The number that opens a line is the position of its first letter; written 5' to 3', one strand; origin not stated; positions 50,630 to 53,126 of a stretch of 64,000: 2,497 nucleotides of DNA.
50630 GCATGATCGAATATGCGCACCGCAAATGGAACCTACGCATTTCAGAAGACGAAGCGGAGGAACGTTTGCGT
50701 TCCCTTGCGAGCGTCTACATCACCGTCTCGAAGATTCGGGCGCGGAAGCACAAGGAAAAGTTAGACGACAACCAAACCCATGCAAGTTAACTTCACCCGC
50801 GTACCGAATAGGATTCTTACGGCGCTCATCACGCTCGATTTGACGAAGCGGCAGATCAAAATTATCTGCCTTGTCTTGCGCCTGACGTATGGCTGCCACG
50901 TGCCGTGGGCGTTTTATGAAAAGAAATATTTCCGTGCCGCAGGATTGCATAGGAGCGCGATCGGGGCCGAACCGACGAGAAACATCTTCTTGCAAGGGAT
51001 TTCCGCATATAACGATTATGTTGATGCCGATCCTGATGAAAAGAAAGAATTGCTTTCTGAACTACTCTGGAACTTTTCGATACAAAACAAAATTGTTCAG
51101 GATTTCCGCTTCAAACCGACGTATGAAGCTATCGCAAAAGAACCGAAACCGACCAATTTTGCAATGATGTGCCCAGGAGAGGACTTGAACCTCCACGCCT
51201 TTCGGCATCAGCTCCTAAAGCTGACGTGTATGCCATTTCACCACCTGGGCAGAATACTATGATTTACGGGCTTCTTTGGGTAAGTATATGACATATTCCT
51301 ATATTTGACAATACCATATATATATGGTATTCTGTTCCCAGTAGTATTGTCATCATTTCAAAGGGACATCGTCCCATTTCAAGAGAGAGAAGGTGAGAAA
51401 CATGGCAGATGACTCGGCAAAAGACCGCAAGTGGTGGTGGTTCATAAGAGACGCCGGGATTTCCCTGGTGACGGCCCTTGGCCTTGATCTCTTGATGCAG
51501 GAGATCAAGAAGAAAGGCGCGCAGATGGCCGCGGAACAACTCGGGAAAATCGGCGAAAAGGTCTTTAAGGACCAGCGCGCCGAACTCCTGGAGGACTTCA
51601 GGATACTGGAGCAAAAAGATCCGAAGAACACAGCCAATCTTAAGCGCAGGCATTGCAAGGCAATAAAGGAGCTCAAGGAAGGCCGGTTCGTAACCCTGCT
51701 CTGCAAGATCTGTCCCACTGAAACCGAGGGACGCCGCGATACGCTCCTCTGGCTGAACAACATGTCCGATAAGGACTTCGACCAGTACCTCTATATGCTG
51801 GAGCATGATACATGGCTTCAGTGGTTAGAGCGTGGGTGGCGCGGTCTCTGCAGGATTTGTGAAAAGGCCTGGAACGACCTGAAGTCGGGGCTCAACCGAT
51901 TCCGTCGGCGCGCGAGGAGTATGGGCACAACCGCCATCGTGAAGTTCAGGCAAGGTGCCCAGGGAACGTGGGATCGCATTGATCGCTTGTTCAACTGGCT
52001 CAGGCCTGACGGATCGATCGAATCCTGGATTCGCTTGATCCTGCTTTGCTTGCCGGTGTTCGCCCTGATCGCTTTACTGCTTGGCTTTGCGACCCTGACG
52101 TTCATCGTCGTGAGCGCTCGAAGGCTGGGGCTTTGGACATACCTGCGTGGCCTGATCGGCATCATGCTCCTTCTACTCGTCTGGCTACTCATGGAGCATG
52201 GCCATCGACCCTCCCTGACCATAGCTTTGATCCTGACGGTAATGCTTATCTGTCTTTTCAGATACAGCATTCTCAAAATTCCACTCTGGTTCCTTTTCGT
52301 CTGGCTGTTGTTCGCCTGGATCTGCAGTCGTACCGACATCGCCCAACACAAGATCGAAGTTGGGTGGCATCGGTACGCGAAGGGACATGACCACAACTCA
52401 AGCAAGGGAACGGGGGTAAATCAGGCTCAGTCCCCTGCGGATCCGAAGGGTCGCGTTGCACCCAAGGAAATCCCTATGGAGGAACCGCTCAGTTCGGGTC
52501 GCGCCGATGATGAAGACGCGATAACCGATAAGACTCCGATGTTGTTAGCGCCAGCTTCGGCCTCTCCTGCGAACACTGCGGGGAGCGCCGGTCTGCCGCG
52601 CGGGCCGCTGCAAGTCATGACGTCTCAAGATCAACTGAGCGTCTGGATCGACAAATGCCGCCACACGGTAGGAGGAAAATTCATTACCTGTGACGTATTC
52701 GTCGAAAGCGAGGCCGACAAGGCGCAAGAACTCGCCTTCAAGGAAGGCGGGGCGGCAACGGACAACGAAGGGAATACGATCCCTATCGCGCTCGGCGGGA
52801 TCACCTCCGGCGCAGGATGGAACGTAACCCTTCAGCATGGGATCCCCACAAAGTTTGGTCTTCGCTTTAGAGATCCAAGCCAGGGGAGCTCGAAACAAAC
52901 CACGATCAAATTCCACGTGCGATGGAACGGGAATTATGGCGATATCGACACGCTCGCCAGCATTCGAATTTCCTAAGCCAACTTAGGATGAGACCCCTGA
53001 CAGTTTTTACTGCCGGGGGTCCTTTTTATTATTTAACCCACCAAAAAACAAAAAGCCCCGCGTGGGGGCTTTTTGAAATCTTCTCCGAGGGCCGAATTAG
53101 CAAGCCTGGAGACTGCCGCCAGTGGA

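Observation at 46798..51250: Candidate integrated element between a Xer-type recombinase gene and the 3' end of tRNA-Leu(TAG)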

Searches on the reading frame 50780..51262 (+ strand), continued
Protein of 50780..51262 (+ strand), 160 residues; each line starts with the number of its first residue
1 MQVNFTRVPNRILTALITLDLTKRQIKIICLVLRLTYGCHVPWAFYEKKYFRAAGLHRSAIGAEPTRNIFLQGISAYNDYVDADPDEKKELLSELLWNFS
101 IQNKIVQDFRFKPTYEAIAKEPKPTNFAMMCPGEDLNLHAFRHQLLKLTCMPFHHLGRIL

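Call 79: search_dna_similar(query=P0003, collection=phages, mode=protein, max_rows=8, max_evalue=0.001)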
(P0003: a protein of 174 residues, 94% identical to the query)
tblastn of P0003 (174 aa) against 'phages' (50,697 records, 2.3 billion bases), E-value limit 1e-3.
Records with a match: 80; places in all: 80; records where one place covers at least 80% of the query: 2.
Best place of each record, by identity: <60% 80.
By first word of the organism name: Escherichia 24; Salmonella 21; Enterobacteria 13; Stx2-converting 9; Geobacillus 2; Yersinia 2; Cronobacter 2; Stx2c-converting 2; Providencia 1; Hafnia 1; and 3 more.
By host as written in the record: Escherichia coli 15; Salmonella enterica 10; - 6; Escherichia coli str. K-12 substr. MG1655 5; Salmonella sp. 3; Escherichia coli C 3; Geobacillus kaustophilus ATCC 8005 2; Yersinia enterocolitica 2; and 25 more.
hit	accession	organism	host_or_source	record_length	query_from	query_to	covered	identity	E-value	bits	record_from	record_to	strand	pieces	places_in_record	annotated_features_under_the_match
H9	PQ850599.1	Escherichia phage CurroJimenez_Bas106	Escherichia coli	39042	5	142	79%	30.0%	4e-7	54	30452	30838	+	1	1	O-like replisome organizer protein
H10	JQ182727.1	Escherichia phage mEpX1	Escherichia coli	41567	5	142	79%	30.0%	5e-7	54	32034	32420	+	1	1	DNA replication protein O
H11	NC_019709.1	Escherichia phage mEpX1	Escherichia coli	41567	5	142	79%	30.0%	5e-7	54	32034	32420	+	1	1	replication protein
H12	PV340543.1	Escherichia phage mEpX1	Escherichia coli str. K-12 substr. ...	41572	5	142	79%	30.0%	5e-7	54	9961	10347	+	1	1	DNA replication protein O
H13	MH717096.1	Escherichia phage N7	Escherichia coli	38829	5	142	79%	29.3%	2e-6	52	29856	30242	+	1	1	replication protein O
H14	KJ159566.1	Geobacillus phage GBK2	Geobacillus kaustophilus ATCC 8005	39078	5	133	74%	31.1%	1e-9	62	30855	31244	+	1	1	primase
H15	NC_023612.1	Geobacillus phage GBK2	Geobacillus kaustophilus ATCC 8005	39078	5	133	74%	31.1%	1e-9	62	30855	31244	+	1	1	DnaD-like helicase loader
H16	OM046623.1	Yersinia phage vB_YenM_21.09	Yersinia enterocolitica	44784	4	120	67%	30.6%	2e-5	49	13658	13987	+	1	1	DNA replication protein O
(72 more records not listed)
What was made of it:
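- Closest known: Lambda O-type replication initiators. Same: It is about 30% identical to lambdoid O proteins and to a Geobacillus phage DnaD-like loader (call 79).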

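Call 82: search_dna_similar(query=P0003, collection=plasmids, mode=protein, max_rows=5, max_evalue=0.001)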
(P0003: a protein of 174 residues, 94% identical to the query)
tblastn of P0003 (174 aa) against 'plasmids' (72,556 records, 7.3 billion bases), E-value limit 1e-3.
Records with a match: 10; places in all: 10; records where one place covers at least 80% of the query: 0.
Best place of each record, by identity: <60% 10.
By first word of the organism name: Escherichia 4; Arsenophonus 2; Pantoea 1; Salmonella 1; Enterobacter 1; Alicyclobacillus 1.
By predicted mobility (MOB-suite, as given by PLSDB): non-mobilizable 9; mobilizable 1.
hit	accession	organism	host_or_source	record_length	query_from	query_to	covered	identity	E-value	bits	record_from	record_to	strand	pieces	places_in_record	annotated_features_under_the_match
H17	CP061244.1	Escherichia coli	Homo sapiens,cell culture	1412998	4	111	62%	30.3%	6e-5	49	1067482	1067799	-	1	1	replication protein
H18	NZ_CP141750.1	Escherichia coli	Homo sapiens,urine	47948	4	111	62%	30.3%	1e-4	49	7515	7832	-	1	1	replication protein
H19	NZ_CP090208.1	Pantoea agglomerans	pure culture,Braised chicken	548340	4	120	67%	27.3%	1e-5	52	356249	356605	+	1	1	replication protein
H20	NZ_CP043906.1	Salmonella enterica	-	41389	4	111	62%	29.4%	4e-4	47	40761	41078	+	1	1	none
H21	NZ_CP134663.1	Escherichia coli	Larus michahellis,bacteria,cloaca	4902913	4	111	62%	29.4%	5e-4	47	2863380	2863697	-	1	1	none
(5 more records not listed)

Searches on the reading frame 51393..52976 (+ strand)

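Call 6: search_protein_families(library=pfam, proteins=[window:51393-52976:+], max_evalue=0.1)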
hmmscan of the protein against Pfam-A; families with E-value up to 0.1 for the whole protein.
window:51393-52976:+ (527 aa): 1 family
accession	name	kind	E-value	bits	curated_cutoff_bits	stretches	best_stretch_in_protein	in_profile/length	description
PF11992.13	TgpA_N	-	0.0011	18.5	30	1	222-312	49-141/333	TgpA N-terminal domain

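Call 14: search_protein_families(library=phrogs, proteins=[window:51393-52976:+], max_evalue=0.01)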
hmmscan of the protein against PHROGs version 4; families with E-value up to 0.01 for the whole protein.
window:51393-52976:+ (527 aa): 0 families
